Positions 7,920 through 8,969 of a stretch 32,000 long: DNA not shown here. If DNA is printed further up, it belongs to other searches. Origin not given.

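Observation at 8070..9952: Translationally coupled GcvT-like / FNR-like pair as a candidate for the missing dimethylamine step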

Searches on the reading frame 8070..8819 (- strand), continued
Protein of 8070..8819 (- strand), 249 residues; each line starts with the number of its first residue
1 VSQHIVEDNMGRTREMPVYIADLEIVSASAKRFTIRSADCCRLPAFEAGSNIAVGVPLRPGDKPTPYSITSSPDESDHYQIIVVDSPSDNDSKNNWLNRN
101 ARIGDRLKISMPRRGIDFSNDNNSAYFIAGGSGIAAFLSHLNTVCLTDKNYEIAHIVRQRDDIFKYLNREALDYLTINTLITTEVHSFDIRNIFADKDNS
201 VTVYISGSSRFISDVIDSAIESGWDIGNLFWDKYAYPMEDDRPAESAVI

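Call 54: find_related_loci(query=A3, collection=metagenome_contigs, flank=8000)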
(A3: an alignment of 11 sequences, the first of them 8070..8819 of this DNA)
Query A3 (249 aa) in metagenome_contigs; peptide patterns used: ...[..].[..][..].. (x = any residue, [..] = any of these).
600 stretches matched a pattern (row limit reached: there are more); 12 encode a relative of the query (tblastn E <= 1e-3); 12 distinct loci.
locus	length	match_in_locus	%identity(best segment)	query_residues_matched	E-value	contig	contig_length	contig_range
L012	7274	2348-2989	29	7-230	1e-13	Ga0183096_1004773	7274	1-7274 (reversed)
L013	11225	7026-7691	27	1-236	3e-13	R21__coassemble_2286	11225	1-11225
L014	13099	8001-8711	26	29-239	2e-10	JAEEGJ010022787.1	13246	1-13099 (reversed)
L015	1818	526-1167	24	16-243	3e-10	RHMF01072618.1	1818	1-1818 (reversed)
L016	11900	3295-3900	23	27-243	5e-10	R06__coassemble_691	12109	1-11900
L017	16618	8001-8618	26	20-207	2e-9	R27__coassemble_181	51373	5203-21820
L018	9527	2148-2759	21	49-248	4e-8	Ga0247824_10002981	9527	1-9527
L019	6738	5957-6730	25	1-241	5e-8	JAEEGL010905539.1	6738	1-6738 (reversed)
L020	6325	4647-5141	26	49-215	2e-7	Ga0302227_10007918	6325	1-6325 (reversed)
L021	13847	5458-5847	24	82-214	4e-7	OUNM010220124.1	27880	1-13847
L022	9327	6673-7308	24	12-200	1e-6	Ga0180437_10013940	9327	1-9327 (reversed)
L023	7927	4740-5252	23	45-215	2e-6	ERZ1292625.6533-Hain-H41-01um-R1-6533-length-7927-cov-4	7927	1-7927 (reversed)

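Call 59: fold_search(model_id=the predicted structure, library=pdb)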
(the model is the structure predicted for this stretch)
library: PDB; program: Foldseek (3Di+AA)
matches with E <= 10: 1615; with E <= 0.001: 217
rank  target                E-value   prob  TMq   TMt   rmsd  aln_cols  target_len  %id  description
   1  6kbh                  1.6e-16  1.00  0.63  0.23   4.1       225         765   22  Crystal structure of an intact type IV self-sufficient cytochrome P450 monooxygenase (released 2020-07-01)
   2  2pia                  6.8e-16  1.00  0.65  0.53   4.2       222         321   21  PHTHALATE DIOXYGENASE REDUCTASE: A MODULAR STRUCTURE FOR ELECTRON TRANSFER FROM PYRIDINE NUCLEOTIDES TO [2FE-2S] (released 1993-04-15)
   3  1gvh                  1.3e-15  1.00  0.61  0.41   5.3       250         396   18  The X-ray structure of ferric Escherichia coli flavohemoglobin reveals an unespected geometry of the distal heme pocket (released 2002-08-06)
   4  7ylr                  1.8e-15  1.00  0.65  0.51   4.5       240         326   17  Structure of a bacteria protein (released 2023-06-14)
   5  7c3a_C                7.1e-15  1.00  0.65  0.51   4.5       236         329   16  Ferredoxin reductase in carbazole 1,9a-dioxygenase (released 2021-05-26)
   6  6laa                  1.3e-14  1.00  0.59  0.23   4.7       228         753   20  Crystal structure of full-length CYP116B46 from Tepidiphilus thermophilus (released 2020-06-10)
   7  8qq1_F                2.2e-14  1.00  0.63  0.71   3.6       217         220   16  SpNOX dehydrogenase domain, mutant F397W in complex with Flavin adenine dinucleotide (FAD) (released 2024-05-08)
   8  4eh1_A                3.0e-14  1.00  0.63  0.65   5.2       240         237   14  Crystal Structure of the Flavohem-like-FAD/NAD Binding Domain of Nitric Oxide Dioxygenase from Vibrio cholerae O1 biov (released 2012-04-25)
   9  8qq1_C                4.3e-14  1.00  0.64  0.72   3.6       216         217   15  SpNOX dehydrogenase domain, mutant F397W in complex with Flavin adenine dinucleotide (FAD) (released 2024-05-08)
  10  7c3b_A                7.0e-14  1.00  0.66  0.52   3.8       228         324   16  Ferredoxin reductase in carbazole 1,9a-dioxygenase (FAD apo form) (released 2021-05-26)
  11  4wqm                  7.0e-14  1.00  0.66  0.52   4.5       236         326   17  Structure of the toluene 4-monooxygenase NADH oxidoreductase T4moF, K270S K271S variant (released 2015-09-09)
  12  8qta                  9.6e-14  1.00  0.59  0.39   4.2       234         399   14  Cryo-EM structure of Streptococcus pneumoniae NADPH oxidase F397A mutant in complex with NADPH (released 2024-07-24)
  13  4eh1_B                1.0e-13  1.00  0.62  0.65   4.8       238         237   14  Crystal Structure of the Flavohem-like-FAD/NAD Binding Domain of Nitric Oxide Dioxygenase from Vibrio cholerae O1 biov (released 2012-04-25)
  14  8qt6                  1.1e-13  1.00  0.63  0.42   3.8       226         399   15  Cryo-EM structure of Streptococcus pneumoniae NADPH oxidase (released 2024-07-24)
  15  8qq1_G                1.5e-13  1.00  0.61  0.69   4.0       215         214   15  SpNOX dehydrogenase domain, mutant F397W in complex with Flavin adenine dinucleotide (FAD) (released 2024-05-08)
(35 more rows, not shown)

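Call 62: find_encoding_contigs(protein=P0249, flank=10000, max_places=3)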
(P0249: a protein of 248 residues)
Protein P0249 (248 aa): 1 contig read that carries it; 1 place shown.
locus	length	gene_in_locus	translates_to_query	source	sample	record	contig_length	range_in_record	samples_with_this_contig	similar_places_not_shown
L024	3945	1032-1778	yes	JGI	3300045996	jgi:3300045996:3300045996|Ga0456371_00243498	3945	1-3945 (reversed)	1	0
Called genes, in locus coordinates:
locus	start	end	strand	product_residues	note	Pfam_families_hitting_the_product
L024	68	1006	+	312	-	PF01571:GCV_T, PF08669:GCV_T_C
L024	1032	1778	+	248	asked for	PF22290:DmmA-like_N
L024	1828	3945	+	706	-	?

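Call 65: search_protein_families(library=pfam, max_evalue=0.00001, proteins=[P0257, P0289, P0290, P0306, P0310, P0319, P0338, P0340, P0274, P0268])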
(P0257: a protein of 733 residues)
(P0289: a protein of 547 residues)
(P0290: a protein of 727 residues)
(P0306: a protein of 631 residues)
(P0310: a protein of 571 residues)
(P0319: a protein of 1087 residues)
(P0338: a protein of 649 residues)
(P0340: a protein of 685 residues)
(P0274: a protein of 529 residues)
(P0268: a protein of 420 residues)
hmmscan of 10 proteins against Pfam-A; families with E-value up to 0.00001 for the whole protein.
P0257 (733 aa): 4 families
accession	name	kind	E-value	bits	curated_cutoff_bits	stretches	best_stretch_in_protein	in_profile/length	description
PF22290.1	DmmA-like_N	-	1.2e-13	52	33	1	526-636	15-124/124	Dimethylamine monooxygenase subunit DmmA-like, N-terminal domain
PF00111.32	Fer2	-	4.4e-12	46.2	21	1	653-724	2-76/77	2Fe-2S iron-sulfur cluster binding domain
PF00970.30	FAD_binding_6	-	1.9e-09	38.2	21.1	1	427-523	3-97/99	Oxidoreductase FAD-binding domain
PF00175.26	NAD_binding_1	-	4.6e-07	30.9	22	1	534-621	1-106/109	Oxidoreductase NAD-binding domain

P0289 (547 aa): 4 families
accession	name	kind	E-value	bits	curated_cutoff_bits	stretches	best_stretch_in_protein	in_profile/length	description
PF00175.26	NAD_binding_1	-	1.3e-13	51.9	22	1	426-522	1-108/109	Oxidoreductase NAD-binding domain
PF01243.27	PNPOx_N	-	1.5e-11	45.1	28.1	1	41-136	7-85/120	Pyridoxamine 5'-phosphate oxidase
PF00970.30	FAD_binding_6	-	1.6e-08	35.2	21.1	1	318-415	3-97/99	Oxidoreductase FAD-binding domain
PF22290.1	DmmA-like_N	-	5.5e-07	30.5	33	1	405-535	2-124/124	Dimethylamine monooxygenase subunit DmmA-like, N-terminal domain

P0290 (727 aa): 3 families
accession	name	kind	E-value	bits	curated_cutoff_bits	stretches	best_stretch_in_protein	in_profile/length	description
PF22290.1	DmmA-like_N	-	6.7e-11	43.2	33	1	510-629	5-124/124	Dimethylamine monooxygenase subunit DmmA-like, N-terminal domain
PF00111.32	Fer2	-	1.7e-10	41.1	21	1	648-716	4-75/77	2Fe-2S iron-sulfur cluster binding domain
PF00970.30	FAD_binding_6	-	1.4e-08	35.4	21.1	1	423-516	6-97/99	Oxidoreductase FAD-binding domain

P0306 (631 aa): 3 families
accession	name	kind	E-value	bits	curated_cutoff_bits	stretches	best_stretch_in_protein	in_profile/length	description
PF00487.30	FA_desaturase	-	7.1e-28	98.5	29.7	1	61-291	3-251/253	Fatty acid desaturase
PF00111.32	Fer2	-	2.6e-12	46.9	21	1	550-623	3-77/77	2Fe-2S iron-sulfur cluster binding domain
PF00970.30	FAD_binding_6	-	1.2e-07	32.4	21.1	1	319-413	2-97/99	Oxidoreductase FAD-binding domain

P0310 (571 aa): 4 families
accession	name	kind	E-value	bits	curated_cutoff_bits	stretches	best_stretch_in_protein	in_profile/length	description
PF00355.32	Rieske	-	2.6e-17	62.9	20.3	1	7-89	1-82/88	Rieske [2Fe-2S] domain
PF00111.32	Fer2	-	3.5e-15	56.1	21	1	491-563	4-77/77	2Fe-2S iron-sulfur cluster binding domain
PF00970.30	FAD_binding_6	-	8e-11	42.6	21.1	1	262-355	2-97/99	Oxidoreductase FAD-binding domain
PF22290.1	DmmA-like_N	-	5.1e-07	30.6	33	1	359-469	16-124/124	Dimethylamine monooxygenase subunit DmmA-like, N-terminal domain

P0319 (1087 aa): 2 families
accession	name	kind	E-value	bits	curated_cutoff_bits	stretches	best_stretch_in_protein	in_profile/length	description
PF00111.32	Fer2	-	1.3e-14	54.3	21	1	1007-1079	4-77/77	2Fe-2S iron-sulfur cluster binding domain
PF22290.1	DmmA-like_N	-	6.6e-11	43.2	33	1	866-982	9-123/124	Dimethylamine monooxygenase subunit DmmA-like, N-terminal domain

P0338 (649 aa): 5 families
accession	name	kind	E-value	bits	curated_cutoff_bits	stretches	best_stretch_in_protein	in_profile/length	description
PF01243.27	PNPOx_N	-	1.3e-11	45.3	28.1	1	38-135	4-84/120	Pyridoxamine 5'-phosphate oxidase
PF22290.1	DmmA-like_N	-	2.1e-10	41.5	33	1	427-550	4-124/124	Dimethylamine monooxygenase subunit DmmA-like, N-terminal domain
PF00111.32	Fer2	-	7e-09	35.9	21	1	569-640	2-76/77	2Fe-2S iron-sulfur cluster binding domain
PF00970.30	FAD_binding_6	-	1.8e-06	28.7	21.1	1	339-435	4-97/99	Oxidoreductase FAD-binding domain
PF00175.26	NAD_binding_1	-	3.4e-06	28.1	22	0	446-537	1-108/109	Oxidoreductase NAD-binding domain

P0340 (685 aa): 3 families
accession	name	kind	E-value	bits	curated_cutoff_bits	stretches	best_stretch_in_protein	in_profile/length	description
PF03929.21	PepSY_TM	-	1e-45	157.3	28.8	1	10-356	1-295/295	PepSY-associated TM region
PF00111.32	Fer2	-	4.6e-14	52.5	21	1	604-677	3-77/77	2Fe-2S iron-sulfur cluster binding domain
PF00175.26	NAD_binding_1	-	7.9e-06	26.9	22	0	479-568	1-107/109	Oxidoreductase NAD-binding domain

P0274 (529 aa): 4 families
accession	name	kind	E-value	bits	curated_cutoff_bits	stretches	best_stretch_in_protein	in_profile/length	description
PF00111.32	Fer2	-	5.4e-14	52.3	21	1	449-519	4-75/77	2Fe-2S iron-sulfur cluster binding domain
PF22290.1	DmmA-like_N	-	5.5e-11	43.4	33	1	314-427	12-124/124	Dimethylamine monooxygenase subunit DmmA-like, N-terminal domain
PF01243.27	PNPOx_N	-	3.5e-08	34.3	28.1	1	46-139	7-85/120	Pyridoxamine 5'-phosphate oxidase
PF00175.26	NAD_binding_1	-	6.2e-07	30.5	22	1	325-413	1-107/109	Oxidoreductase NAD-binding domain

P0268 (420 aa): 3 families
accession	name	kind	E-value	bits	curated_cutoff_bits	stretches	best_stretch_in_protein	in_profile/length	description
PF00111.32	Fer2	-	5.8e-13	49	21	1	341-412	5-77/77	2Fe-2S iron-sulfur cluster binding domain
PF00487.30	FA_desaturase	-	1.9e-06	28.3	29.7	1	8-68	179-237/253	Fatty acid desaturase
PF00970.30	FAD_binding_6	-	4.4e-06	27.4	21.1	1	108-202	2-97/99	Oxidoreductase FAD-binding domain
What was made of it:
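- On DmmA (HODM beta subunit): PF22290 also matches ordinary PDR-type reductases (call 65).
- Closest known: DmmA. Different: PF22290 matches PDR-type reductases in general (call 65).
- Tried and rejected: Ten long relatives showed only PNPOx, Rieske, fatty-acid desaturase or PepSY fusions, none to GcvT or TMADH (call 65).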

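Call 78: search_protein_families(library=ncbifam, max_evalue=1e-30, proteins=[L004:8767-9951:+])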
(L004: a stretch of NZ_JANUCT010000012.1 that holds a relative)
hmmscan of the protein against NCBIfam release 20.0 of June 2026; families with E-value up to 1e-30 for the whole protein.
L004:8767-9951:+ (394 aa): 6 families
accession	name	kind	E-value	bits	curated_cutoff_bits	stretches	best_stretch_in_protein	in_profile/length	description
NF001567.0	PRK00389.1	subfamily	1.9e-65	221.2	300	1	20-385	3-354/359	glycine cleavage system aminomethyltransferase GcvT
NF053776.1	TmaoDeMthMsil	equivalog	3.8e-61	207.6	1100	1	43-391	407-761/763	trimethylamine N-oxide demethylase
TIGR00528.1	gcvT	equivalog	1.8e-58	198.2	235.85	1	23-384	4-360/362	glycine cleavage system aminomethyltransferase GcvT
NF010093.0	PRK13579.1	equivalog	1.3e-43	149.3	459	1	19-385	8-365/371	glycine cleavage system aminomethyltransferase GcvT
TIGR01372.1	soxA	subfamily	1.6e-43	148.7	1164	1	16-392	603-995/996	sarcosine oxidase subunit alpha family protein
NF009133.0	PRK12486.1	equivalog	9.8e-43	146.5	410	1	43-382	35-367/369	dimethylsulfoniopropionate demethylase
